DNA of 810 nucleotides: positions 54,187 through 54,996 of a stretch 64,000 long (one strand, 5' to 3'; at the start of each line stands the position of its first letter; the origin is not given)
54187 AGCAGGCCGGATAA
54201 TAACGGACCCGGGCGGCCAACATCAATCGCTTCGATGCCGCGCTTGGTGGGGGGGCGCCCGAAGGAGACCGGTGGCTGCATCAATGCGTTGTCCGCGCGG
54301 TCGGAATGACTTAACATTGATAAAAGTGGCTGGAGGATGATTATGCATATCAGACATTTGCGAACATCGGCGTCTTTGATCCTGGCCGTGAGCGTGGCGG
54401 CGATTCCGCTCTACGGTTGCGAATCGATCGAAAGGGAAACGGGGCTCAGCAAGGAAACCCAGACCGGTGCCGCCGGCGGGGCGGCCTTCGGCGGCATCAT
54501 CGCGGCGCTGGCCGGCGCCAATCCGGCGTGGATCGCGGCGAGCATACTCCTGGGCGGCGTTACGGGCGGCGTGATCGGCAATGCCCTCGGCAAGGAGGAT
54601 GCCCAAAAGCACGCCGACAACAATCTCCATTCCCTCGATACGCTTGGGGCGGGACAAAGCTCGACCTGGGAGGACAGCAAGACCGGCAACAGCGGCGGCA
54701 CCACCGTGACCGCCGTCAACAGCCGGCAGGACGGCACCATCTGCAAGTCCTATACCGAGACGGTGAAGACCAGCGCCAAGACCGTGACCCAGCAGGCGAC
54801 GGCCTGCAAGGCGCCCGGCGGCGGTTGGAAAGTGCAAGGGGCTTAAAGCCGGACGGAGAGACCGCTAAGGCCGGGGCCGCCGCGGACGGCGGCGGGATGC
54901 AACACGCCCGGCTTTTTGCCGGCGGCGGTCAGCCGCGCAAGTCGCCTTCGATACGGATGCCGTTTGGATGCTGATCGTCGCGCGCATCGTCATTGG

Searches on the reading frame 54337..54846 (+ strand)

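Call 56: search_protein_families(library=pfam, proteins=[window:54337-54846:+], max_evalue=0.001)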
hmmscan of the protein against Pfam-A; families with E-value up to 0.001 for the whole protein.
window:54337-54846:+ (169 aa): 1 family
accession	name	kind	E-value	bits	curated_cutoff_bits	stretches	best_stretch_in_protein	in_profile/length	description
PF16998.10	17kDa_Anti_2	-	2.8e-06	27.6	26.6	1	75-167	16-111/116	17 kDa outer membrane surface antigen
